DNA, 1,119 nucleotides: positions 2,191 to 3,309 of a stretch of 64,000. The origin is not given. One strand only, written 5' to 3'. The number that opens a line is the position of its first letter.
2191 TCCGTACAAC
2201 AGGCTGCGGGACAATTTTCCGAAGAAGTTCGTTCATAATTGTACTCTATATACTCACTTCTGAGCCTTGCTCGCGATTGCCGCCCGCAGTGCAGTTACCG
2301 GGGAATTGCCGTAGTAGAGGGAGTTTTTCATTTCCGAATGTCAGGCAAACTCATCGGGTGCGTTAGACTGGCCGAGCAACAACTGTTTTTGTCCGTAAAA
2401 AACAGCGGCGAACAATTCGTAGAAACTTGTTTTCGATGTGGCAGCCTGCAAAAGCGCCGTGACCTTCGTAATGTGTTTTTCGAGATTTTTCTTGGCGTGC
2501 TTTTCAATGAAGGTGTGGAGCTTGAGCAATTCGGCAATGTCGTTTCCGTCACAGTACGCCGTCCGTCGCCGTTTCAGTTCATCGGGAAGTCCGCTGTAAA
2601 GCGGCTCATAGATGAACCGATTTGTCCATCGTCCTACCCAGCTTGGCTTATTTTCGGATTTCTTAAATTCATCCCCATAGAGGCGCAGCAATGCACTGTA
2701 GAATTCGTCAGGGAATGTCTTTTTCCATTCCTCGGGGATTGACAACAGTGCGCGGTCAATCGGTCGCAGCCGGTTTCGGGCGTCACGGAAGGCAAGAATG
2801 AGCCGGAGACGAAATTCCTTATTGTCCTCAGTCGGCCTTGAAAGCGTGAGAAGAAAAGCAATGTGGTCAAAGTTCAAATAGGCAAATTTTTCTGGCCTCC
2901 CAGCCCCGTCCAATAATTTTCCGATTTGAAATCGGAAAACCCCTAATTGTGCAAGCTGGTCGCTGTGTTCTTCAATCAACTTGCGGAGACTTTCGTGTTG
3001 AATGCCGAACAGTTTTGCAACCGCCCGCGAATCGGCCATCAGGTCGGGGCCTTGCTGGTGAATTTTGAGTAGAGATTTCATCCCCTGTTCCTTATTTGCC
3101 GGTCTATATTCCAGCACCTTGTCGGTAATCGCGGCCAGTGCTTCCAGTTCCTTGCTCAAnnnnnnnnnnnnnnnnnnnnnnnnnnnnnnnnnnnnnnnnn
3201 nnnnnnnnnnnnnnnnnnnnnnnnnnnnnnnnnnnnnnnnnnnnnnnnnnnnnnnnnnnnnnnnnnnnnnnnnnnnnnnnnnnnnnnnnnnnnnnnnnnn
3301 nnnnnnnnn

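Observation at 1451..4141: IS1595-family element with 24-bp perfect IRs carrying two passenger genes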

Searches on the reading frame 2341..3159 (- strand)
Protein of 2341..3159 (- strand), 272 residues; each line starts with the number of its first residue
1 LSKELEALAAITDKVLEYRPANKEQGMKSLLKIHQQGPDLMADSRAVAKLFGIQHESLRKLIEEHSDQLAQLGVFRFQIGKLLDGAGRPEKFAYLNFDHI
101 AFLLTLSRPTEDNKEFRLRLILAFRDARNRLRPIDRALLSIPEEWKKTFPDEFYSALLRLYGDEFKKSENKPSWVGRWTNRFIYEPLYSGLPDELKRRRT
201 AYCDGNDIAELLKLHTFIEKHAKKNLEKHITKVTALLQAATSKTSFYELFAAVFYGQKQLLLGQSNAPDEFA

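Call 4: search_protein_families(library=pfam, proteins=[window:2341-3159:-], max_evalue=0.01)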
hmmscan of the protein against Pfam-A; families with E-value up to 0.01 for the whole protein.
window:2341-3159:- (272 aa): 2 families
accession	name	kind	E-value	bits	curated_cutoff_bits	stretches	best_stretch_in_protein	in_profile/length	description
PF10546.14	P63C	-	2e-14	54.4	26.1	1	143-206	11-75/93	P63C domain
PF09669.15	Phage_pRha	-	2.9e-11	44.2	29.9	1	43-127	2-89/91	Phage regulatory protein Rha (Phage_pRha)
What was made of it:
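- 2341..3159 (-): orf2: a 272-aa Rha (winged-helix-like) plus P63C protein. It has a TTG start that overlaps the transposase stop, and an internal ATG at about 3081 that corresponds to the start of the 247-aa homologues. Pfam Phage_pRha E=2.9e-11 and P63C E=2e-14 (call 4).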

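Call 17: find_homologous_proteins(query=window:2341-3159:-)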
Query window:2341-3159:- (272 aa): 116 proteins with E <= 0.001 among 2774 candidates.
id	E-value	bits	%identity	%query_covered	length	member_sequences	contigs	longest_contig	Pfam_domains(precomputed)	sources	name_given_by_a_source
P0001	3.7e-177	605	100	100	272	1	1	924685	PF09669.16,PF10546.15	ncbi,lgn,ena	-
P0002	2.0e-137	475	79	100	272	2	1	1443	PF09669.16,PF10546.15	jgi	jgi:phage regulator Rha-like protein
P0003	1.1e-136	472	80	100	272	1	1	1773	PF09669.16,PF10546.15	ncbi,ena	-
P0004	3.0e-131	455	76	100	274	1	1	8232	PF09669.16,PF10546.15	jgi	jgi:phage regulator Rha-like protein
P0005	4.2e-126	438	74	100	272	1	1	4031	PF09669.16,PF10546.15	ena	-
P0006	7.7e-121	421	77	90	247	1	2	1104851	PF09669.16,PF10546.15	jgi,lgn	jgi:hypothetical protein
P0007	6.7e-116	404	76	90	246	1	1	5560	PF09669.16,PF10546.15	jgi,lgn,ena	-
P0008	1.0e-114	400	73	90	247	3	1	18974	PF09669.16,PF10546.15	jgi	jgi:hypothetical protein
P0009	6.7e-114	398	73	90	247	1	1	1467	PF09669.16,PF10546.15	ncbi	-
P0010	1.7e-113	396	71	92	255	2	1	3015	PF09669.16,PF10546.15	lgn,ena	-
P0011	4.5e-112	392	72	90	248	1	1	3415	PF09669.16,PF10546.15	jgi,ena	-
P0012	1.7e-111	390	72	90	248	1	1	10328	PF09669.16,PF10546.15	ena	-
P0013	5.0e-111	388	70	90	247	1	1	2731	PF09669.16,PF10546.15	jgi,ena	-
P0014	4.1e-110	385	71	90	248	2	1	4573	PF09669.16,PF10546.15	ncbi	-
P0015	8.1e-110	384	70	90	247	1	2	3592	PF09669.16,PF10546.15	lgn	-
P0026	1.8e-100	354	65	90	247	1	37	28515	PF09669.16,PF10546.15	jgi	jgi:hypothetical protein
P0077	1.3e-79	285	53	95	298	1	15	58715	PF09669.16,PF10546.15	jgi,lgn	-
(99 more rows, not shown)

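Call 18: find_encoding_contigs(protein=P0026, flank=5000, max_places=8)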
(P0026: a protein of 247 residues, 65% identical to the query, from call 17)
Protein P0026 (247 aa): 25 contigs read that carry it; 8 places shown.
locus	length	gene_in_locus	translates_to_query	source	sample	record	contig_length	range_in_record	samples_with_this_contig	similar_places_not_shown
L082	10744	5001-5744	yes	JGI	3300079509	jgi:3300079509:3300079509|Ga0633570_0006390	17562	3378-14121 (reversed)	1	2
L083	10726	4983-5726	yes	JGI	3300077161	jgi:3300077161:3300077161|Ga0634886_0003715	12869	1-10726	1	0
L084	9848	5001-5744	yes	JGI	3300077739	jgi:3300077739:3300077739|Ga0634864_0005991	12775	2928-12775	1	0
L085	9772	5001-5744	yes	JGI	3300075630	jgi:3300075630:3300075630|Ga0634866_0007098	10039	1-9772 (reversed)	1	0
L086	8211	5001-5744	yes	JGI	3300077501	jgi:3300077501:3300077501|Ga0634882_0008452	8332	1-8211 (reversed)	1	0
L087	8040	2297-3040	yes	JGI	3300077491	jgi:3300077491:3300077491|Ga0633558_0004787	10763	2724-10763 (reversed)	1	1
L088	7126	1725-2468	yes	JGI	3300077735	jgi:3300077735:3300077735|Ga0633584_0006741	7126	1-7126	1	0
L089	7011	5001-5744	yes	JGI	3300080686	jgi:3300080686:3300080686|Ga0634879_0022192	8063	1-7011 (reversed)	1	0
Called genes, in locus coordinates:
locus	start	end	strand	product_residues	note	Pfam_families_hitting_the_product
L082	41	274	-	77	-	-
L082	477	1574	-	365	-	PF01661:Macro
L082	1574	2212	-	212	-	PF14487:DarT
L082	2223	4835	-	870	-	PF20473:MmeI_Mtase (faint), PF07669:Eco57I, PF12950:TaqI_C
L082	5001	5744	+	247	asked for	PF09669:Phage_pRha, PF10546:P63C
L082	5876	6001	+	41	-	-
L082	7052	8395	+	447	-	PF02881:SRP54_N, PF13401:AAA_22 (weak), PF00448:SRP54, PF02978:SRP_SPB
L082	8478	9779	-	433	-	PF02321:OEP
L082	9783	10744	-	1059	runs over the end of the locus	PF00873:ACR_tran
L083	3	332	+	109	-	?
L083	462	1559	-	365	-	PF01661:Macro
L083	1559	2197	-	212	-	PF14487:DarT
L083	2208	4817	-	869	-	PF20473:MmeI_Mtase (faint), PF07669:Eco57I, PF12950:TaqI_C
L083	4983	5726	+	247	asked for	PF09669:Phage_pRha, PF10546:P63C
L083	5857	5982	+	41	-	-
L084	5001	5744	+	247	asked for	PF09669:Phage_pRha, PF10546:P63C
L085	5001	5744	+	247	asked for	PF09669:Phage_pRha, PF10546:P63C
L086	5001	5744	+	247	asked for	PF09669:Phage_pRha, PF10546:P63C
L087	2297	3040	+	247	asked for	PF09669:Phage_pRha, PF10546:P63C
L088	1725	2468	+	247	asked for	PF09669:Phage_pRha, PF10546:P63C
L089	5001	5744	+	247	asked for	PF09669:Phage_pRha, PF10546:P63C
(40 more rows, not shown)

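Call 19: find_encoding_contigs(protein=P0006, flank=5000, max_places=4)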
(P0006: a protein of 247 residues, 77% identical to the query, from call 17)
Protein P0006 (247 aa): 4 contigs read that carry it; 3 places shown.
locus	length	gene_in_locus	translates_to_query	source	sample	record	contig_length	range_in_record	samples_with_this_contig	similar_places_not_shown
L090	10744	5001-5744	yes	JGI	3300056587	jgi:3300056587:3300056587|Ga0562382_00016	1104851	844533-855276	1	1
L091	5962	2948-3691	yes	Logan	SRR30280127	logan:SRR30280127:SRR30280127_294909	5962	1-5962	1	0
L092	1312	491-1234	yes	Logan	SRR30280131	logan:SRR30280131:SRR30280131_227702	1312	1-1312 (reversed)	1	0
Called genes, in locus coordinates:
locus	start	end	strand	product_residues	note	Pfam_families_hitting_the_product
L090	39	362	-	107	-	PF06616:BsuBI_PstI_RE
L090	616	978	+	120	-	-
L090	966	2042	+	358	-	PF00665:rve, PF13683:rve_3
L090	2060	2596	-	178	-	PF17728:BsuBI_PstI_RE_N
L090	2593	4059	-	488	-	PF07669:Eco57I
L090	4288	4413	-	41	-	-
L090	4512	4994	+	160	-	-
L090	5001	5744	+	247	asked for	PF09669:Phage_pRha, PF10546:P63C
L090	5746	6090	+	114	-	-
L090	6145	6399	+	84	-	-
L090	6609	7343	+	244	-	PF08238:Sel1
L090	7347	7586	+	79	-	-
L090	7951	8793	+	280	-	PF07661:MORN_2 (faint)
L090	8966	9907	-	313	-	PF07724:AAA_2, PF07728:AAA_5, PF10431:ClpB_D2-small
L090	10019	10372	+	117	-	PF04956:TrbC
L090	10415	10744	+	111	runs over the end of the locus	-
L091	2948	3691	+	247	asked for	PF09669:Phage_pRha, PF10546:P63C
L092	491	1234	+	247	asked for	PF09669:Phage_pRha, PF10546:P63C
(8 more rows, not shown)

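Call 20: find_encoding_contigs(protein=P0077, flank=5000, max_places=6)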
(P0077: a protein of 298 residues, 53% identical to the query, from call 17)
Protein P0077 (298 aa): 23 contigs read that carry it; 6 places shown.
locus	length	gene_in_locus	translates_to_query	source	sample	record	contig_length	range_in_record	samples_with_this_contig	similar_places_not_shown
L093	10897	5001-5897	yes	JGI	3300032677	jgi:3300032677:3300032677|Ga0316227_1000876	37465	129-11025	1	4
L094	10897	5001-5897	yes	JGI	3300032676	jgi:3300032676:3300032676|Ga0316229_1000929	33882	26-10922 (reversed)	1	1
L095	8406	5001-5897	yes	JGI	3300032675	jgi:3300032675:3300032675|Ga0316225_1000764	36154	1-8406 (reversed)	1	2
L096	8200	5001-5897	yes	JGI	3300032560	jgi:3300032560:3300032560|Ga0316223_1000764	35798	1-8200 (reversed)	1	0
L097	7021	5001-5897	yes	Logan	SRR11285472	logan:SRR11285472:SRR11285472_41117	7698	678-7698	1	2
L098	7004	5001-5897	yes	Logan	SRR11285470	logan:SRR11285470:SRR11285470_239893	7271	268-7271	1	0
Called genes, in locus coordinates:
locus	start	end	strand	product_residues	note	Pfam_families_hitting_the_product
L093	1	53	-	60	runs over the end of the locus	?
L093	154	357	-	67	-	-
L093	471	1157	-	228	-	-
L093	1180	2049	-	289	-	PF23822:DUF7192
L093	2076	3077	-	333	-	-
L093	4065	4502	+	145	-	-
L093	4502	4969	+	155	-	-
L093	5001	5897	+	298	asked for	PF09669:Phage_pRha, PF10546:P63C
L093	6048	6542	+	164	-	PF05063:MT-A70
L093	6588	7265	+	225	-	PF24703:DUF7666, PF21805:Imm5_like (weak)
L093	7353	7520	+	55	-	PF02604:PhdYeFM_antitox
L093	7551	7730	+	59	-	-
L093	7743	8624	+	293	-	PF13443:HTH_26 (faint)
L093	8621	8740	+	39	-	-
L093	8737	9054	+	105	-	-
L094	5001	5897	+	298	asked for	PF09669:Phage_pRha, PF10546:P63C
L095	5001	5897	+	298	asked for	PF09669:Phage_pRha, PF10546:P63C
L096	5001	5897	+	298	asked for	PF09669:Phage_pRha, PF10546:P63C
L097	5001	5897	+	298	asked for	PF09669:Phage_pRha, PF10546:P63C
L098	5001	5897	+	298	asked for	PF09669:Phage_pRha, PF10546:P63C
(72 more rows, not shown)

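Call 21: find_encoding_contigs(protein=P0004, flank=6000, max_places=4)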
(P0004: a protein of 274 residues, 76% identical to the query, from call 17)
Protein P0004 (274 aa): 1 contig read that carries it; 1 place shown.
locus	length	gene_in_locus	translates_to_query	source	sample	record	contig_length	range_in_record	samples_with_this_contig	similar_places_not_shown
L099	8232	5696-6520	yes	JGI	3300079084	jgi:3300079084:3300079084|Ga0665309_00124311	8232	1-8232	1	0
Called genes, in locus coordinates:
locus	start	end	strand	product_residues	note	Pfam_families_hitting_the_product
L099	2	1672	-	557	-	?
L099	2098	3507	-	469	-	-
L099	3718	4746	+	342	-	PF01008:IF-2B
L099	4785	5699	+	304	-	PF12760:Zn_ribbon_IS1595, PF12762:DDE_Tnp_IS1595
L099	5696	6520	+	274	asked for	PF09669:Phage_pRha, PF10546:P63C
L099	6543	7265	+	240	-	PF01844:HNH, PF14279:HNH_5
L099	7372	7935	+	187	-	PF00596:Aldolase_II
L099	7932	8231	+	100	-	?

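Call 22: find_encoding_contigs(protein=P0005, flank=6000, max_places=4)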
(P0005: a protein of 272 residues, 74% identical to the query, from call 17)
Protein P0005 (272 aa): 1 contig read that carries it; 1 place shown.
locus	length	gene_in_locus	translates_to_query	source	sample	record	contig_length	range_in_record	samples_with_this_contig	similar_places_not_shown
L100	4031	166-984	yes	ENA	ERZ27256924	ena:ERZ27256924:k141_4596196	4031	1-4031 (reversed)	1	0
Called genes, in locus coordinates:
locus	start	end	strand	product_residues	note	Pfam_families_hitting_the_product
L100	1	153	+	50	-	?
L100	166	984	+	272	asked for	PF09669:Phage_pRha, PF10546:P63C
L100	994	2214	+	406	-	PF13649:Methyltransf_25 (faint), PF01555:N6_N4_Mtase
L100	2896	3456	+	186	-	-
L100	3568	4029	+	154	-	?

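Call 23: find_encoding_contigs(protein=P0008, flank=6000, max_places=4)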
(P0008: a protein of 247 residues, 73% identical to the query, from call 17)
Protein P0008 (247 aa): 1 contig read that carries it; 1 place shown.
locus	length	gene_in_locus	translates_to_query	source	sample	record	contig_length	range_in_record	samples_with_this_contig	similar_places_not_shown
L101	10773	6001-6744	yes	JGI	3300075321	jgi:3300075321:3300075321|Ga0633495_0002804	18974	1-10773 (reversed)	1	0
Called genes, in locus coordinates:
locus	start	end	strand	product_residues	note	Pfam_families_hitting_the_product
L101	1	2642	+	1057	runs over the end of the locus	PF06634:DUF1156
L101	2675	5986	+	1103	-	PF04465:DUF499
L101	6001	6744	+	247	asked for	PF09669:Phage_pRha, PF10546:P63C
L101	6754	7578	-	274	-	PF02586:SRAP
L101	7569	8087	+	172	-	-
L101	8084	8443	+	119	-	-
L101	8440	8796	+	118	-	-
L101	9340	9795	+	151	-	PF22811:Zn_ribbon_NrdR, PF03477:ATP-cone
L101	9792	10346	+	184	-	-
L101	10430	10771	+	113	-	PF11969:DcpS_C, PF01230:HIT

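Call 24: find_related_loci(query=window:2341-3159:-, collection=metagenome_contigs, flank=6000)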
Query window:2341-3159:- (272 aa) in metagenome_contigs; peptide patterns used: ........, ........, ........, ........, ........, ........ (x = any residue, [..] = any of these).
144 stretches matched a pattern; 9 encode a relative of the query (tblastn E <= 1e-3); 9 distinct loci.
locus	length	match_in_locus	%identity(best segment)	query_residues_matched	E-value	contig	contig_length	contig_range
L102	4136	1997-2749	75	22-272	3e-126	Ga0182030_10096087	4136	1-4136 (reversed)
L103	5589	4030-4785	73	23-272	3e-122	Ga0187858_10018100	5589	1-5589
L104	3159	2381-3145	69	13-272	3e-122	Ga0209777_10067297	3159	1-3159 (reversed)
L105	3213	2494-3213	69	27-264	3e-113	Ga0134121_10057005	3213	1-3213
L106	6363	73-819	67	27-272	8e-107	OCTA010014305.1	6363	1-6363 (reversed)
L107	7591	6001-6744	58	27-272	3e-95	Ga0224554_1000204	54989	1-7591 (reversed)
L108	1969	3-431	86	130-272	7e-85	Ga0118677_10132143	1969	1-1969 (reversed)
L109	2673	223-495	85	182-272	5e-47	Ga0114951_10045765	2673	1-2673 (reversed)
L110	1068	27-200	70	212-272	8e-20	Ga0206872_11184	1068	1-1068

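Call 41: search_protein_families(library=padloc, proteins=[window:2341-3159:-, L099:6543-7262:+, L100:994-2211:+], max_evalue=0.01)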
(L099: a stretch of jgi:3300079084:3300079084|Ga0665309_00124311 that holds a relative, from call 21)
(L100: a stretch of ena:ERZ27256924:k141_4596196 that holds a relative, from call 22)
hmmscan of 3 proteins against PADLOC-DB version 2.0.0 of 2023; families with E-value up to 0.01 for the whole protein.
window:2341-3159:- (272 aa): 0 families

L099:6543-7262:+ (240 aa): 15 families
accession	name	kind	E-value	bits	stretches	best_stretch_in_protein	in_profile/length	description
PDLC00332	PtuB1|PtuB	-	8.3e-07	27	1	146-219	20-91/212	Unknown function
PDLC01460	Cas9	-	5.4e-06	22.9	1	140-224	470-549/901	"CAS-II-A,CAS-II-B,CAS-II-C; effector__SPE"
PDLC01256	Cas9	-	8.3e-06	22.9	1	144-223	479-560/711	"CAS-II-A,CAS-II-B,CAS-II-C; effector__SPE"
PDLC00973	Cas9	-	4.1e-05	20.3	1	139-222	566-655/830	CRISPR subtype II RNA-guided endonuclease Cas9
PDLC00346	PtuB1|PtuB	-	5.7e-05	21.2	1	171-223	42-96/214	Unknown function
PDLC00322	PtuB1|PtuB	-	7e-05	20.7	1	161-225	28-96/215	Unknown function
PDLC02859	DpdF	-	0.00015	18.3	1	172-216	2-46/545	DpdF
PDLC03418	REase_II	-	0.00026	18.2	1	168-222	315-369/372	Type II restriction enzyme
PDLC00314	PtuB1|PtuB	-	0.00053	18.1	1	170-220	39-91/156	Unknown function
PDLC00356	PtuB1|PtuB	-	0.00062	17.4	1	175-212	48-83/196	Unknown function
PDLC00320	PtuB1|PtuB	-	0.00093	17.1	1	166-219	31-85/202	Unknown function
PDLC00344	PtuB1|PtuB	-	0.0013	16.5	1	166-218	36-92/213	Unknown function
PDLC00353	PtuB1|PtuB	-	0.0014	16.5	1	144-212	17-83/196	Unknown function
PDLC03478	REase_II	-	0.0022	15.7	1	166-221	98-157/219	Type II restriction enzyme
PDLC00975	Cas9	-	0.0042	13.4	1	145-226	564-651/1120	Cas9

L100:994-2211:+ (406 aa): 73 families (the best 25 are shown)
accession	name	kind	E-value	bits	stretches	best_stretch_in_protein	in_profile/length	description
PDLC03339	MTase_II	-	1.2e-68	229.8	1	3-266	4-272/399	Type II methyltransferase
PDLC03633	MTase_III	-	2.3e-56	189.7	1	2-309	77-394/616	Type III methyltransferase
PDLC03300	MTase_II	-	2.3e-55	185.8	1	2-270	11-281/302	Type II methyltransferase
PDLC03299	MTase_II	-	8.5e-50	167.9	1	2-269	14-262/296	Type II methyltransferase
PDLC03371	MTase_II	-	2.6e-44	149.7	1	2-267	10-254/260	Type II methyltransferase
PDLC03354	MTase_II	-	8.5e-44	148.2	2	2-157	60-226/425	Type II methyltransferase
PDLC03636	MTase_III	-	4.2e-37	126.2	2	2-154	46-189/575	Type III methyltransferase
PDLC03320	MTase_II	-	1.6e-33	114.1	1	5-268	35-277/289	Type II methyltransferase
PDLC03216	MTase_II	-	2.5e-33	113.6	2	204-272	194-262/364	Type II methyltransferase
PDLC03635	MTase_III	-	1.3e-32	111.4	2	3-153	219-363/708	Type III methyltransferase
PDLC03738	oMTase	-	3.8e-32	109.4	2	204-267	204-267/376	orphan methyltransferase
PDLC03265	MTase_II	-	5.7e-31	106.2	2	4-115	26-124/333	Type II methyltransferase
PDLC03638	MTase_III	-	7.6e-29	98.6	2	13-168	391-536/816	Type III methyltransferase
PDLC03230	MTase_II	-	4.8e-28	96.5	1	3-258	36-275/360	Type II methyltransferase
PDLC03387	MTase_II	-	1.1e-27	94.9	2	124-271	161-280/289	Type II methyltransferase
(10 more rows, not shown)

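Call 42: search_protein_families(library=phrogs, proteins=[window:2341-3159:-], max_evalue=0.001)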
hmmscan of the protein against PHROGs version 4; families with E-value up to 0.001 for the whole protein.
window:2341-3159:- (272 aa): 6 families
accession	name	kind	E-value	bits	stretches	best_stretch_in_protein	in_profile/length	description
phrog_2384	-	unknown function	1e-23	85.1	1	143-258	212-326/338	-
phrog_2657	-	transcription regulation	9.5e-15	55.5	1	28-138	10-116/243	transcriptional regulator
phrog_518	-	transcription regulation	4.5e-13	50.3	1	35-132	17-112/268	Rha-like transcriptional regulator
phrog_1136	-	unknown function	2e-12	48.3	1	138-261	121-240/244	-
phrog_63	-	transcription regulation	6.1e-09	36.7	1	23-137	113-226/431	anti-repressor Ant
phrog_373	-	transcription regulation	0.00022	21.6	1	22-132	77-193/373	anti-repressor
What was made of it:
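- The Rha and P63C domains and the PHROG matches are to phage regulators and anti-repressors (calls 4, 42).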

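Call 51: search_solved_structures(query=A2, max_evalue=1)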
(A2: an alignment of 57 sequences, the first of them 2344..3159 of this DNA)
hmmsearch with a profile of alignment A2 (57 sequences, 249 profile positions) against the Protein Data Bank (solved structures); distinct sequences matched with E-value up to 1: 0.
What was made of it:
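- Tried and rejected: No PDB relative by sequence (call 51).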

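Call 58: predict_structure(alignment_id=A2)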
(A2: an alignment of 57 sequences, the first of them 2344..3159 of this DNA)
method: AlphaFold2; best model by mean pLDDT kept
length: 272 residues; sequences in the alignment: 57
mean_pLDDT: 69.5   pTM: 0.42
mean pLDDT of the five models: 69.5, 67.2, 64.7, 64.4, 61.1
residues with pLDDT >= 90: 4; 70-90: 150; 50-70: 75; < 50: 43
segments of 3 or more residues with pLDDT < 50: 11-29, 133-146, 268-272
pLDDT, mean of each block of 10 residues (from residue 1): 49 42 44 61 80 81 87 80 64 84 76 69 67 45 52 79 61 75 86 82 59 72 85 90 85 77 51 42
secondary structure, 60 per line:
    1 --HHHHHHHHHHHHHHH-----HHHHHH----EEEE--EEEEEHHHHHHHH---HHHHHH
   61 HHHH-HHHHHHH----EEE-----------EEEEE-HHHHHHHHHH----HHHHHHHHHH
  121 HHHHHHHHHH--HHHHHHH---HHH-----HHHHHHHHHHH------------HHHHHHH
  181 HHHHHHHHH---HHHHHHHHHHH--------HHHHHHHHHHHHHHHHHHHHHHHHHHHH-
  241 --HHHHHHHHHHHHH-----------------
elements in order: H3-17 H23-28 E33-36 E39-43 H44-51 H55-64 H66-72 E77-79 E91-95 H97-106 H111-130 H133-139 H151-161 H174-189 H193-203 H212-239 H243-255
